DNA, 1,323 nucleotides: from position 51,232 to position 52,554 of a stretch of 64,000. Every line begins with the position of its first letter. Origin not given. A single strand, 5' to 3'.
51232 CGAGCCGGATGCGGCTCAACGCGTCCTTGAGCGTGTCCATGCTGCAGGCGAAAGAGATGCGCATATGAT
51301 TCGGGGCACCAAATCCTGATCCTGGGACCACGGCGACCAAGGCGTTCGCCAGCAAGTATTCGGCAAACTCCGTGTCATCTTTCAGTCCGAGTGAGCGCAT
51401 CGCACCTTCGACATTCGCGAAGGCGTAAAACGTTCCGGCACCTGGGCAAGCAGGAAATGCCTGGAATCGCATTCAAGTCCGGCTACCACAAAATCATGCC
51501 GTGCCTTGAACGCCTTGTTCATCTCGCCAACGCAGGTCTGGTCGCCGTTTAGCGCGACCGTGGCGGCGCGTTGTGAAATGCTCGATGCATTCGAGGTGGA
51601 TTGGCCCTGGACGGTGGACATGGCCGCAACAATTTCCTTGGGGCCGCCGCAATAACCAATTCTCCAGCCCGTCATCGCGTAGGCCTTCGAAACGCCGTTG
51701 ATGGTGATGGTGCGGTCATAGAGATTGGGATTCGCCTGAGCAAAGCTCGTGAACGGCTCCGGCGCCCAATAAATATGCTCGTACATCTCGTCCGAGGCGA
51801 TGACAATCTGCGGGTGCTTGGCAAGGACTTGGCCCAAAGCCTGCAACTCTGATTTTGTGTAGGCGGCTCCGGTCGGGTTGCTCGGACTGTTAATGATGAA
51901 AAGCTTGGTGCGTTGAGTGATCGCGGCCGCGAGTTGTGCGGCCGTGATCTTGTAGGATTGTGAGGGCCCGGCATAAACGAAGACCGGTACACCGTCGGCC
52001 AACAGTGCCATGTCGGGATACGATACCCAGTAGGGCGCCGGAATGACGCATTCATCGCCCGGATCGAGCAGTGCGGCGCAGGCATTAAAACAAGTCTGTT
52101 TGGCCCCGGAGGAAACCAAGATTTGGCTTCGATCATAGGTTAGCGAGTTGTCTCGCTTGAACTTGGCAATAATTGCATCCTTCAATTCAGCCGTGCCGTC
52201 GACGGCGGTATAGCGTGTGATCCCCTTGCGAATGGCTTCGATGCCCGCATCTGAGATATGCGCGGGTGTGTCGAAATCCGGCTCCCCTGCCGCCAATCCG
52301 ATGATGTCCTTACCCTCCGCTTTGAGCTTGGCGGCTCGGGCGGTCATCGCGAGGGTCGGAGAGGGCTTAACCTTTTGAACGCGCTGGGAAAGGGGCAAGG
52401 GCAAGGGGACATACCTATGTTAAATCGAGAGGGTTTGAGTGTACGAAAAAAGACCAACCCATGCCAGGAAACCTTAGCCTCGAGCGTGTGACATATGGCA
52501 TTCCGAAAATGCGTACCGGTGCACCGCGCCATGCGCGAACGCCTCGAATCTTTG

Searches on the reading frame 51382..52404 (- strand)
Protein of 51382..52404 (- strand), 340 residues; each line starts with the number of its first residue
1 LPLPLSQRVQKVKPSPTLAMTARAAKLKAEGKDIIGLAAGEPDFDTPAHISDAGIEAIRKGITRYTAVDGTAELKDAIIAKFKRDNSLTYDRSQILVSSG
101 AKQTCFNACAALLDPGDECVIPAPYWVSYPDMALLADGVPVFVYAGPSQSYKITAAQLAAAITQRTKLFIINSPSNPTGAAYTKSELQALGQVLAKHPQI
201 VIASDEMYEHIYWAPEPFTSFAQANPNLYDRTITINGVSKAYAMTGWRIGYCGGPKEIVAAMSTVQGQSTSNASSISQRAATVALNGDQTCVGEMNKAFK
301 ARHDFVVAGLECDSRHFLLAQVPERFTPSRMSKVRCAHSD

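Call 10: search_protein_families(library=pfam, proteins=[window:51382-52404:-], max_evalue=0.01)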
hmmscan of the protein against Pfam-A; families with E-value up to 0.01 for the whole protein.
window:51382-52404:- (340 aa): 2 families
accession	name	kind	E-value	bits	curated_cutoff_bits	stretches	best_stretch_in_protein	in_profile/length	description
PF00155.27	Aminotran_1_2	-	1e-60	206.3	19.7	1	32-311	1-292/361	Aminotransferase class I and II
PF01041.23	DegT_DnrJ_EryC1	-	2.5e-05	24.1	19.8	1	95-170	43-117/360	DegT/DnrJ/EryC1/StrS aminotransferase family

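Call 14: find_encoding_contigs(protein=window:51382-52404:-, flank=10000, max_places=10)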
Protein window:51382-52404:- (340 aa): no gene with exactly this product is on record in the collection.

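Call 15: find_related_loci(query=window:51382-52404:-, collection=genome_contigs, flank=10000)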
Query window:51382-52404:- (340 aa) in genome_contigs; peptide patterns used: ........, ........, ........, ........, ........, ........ (x = any residue, [..] = any of these).
600 stretches matched a pattern (row limit reached: there are more); 599 encode a relative of the query (tblastn E <= 1e-3); the best 80 are kept; 80 distinct loci.
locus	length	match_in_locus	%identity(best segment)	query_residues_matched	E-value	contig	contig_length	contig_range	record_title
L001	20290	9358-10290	86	1-311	0e+0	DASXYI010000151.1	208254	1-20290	MAG TPA_asm: Steroidobacteraceae bacterium isolate SMAG_U4820 k141_1593831, whole genome shotgun sequence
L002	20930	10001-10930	80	1-310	3e-173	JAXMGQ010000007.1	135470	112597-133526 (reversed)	MAG: Steroidobacteraceae bacterium isolate STL-PRO117 C4.126.fa-7, whole genome shotgun sequence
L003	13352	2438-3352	70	6-310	2e-152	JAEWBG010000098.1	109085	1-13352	MAG: Proteobacteria bacterium isolate OH_PBB_243 k127_289757, whole genome shotgun sequence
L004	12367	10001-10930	66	2-311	2e-139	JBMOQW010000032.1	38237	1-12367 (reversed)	MAG: Pseudomonadota bacterium isolate Betzabe_MAG164 MAG164_32, whole genome shotgun sequence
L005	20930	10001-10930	65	1-310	7e-139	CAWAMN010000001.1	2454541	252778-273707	MAG: uncultured Gammaproteobacteria bacterium isolate MFD01721.bin.1.18 genome assembly, contig: contig_14296, whole gen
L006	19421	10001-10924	66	4-311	1e-138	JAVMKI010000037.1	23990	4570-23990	MAG: Candidatus Contendobacter sp. isolate SCELSE-7-Con RS32308SPAdes_bin.011_0000000037, whole genome shotgun sequence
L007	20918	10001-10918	63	5-310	1e-136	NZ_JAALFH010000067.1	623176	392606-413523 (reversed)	Thioalkalivibrio sp. XN8 161, whole genome shotgun sequence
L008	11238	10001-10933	65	1-311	1e-135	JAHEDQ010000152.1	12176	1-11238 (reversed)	MAG: Candidatus Competibacteraceae bacterium isolate Ww208 NODE_10017_length_12176_cov_3.407881, whole genome shotgun se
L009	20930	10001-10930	65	1-310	6e-134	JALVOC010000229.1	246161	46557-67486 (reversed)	MAG: Chromatiales bacterium isolate A3_maxbin2_scaf2bin.437 A3_NODE_7_length_246161_cov_5.788806, whole genome shotgun s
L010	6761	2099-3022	65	3-310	6e-134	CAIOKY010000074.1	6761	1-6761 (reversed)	MAG: uncultured Nitrosomonadales bacterium isolate Umea_bin-02398 genome assembly, contig: bin-02398:074/160, whole geno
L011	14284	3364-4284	63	5-311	5e-132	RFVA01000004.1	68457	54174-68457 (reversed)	MAG: Gammaproteobacteria bacterium isolate WB5_2B_046 contig_100_3, whole genome shotgun sequence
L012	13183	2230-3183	63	1-312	1e-131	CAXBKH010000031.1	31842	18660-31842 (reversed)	MAG TPA_asm: uncultured bacterium isolate ERR2762155_maxbin2_30 genome assembly, contig: ERZ3421563.659, whole genome sh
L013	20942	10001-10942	63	5-312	3e-131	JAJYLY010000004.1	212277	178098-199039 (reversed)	MAG: Proteobacteria bacterium isolate DBS2-1.bin99 NODE_75_length_212277_cov_4.198779, whole genome shotgun sequence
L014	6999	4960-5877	62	6-311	2e-131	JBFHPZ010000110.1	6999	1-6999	MAG: Gammaproteobacteria bacterium isolate Mix_sand08.2021.06.G.6 k141_3265386_length_6999_cov_7.1194, whole genome shot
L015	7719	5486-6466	58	5-322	5e-131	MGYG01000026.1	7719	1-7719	MAG: Gammaproteobacteria bacterium RIFCSPHIGHO2_12_FULL_43_28 rifcsphigho2_12_scaffold_18673, whole genome shotgun seque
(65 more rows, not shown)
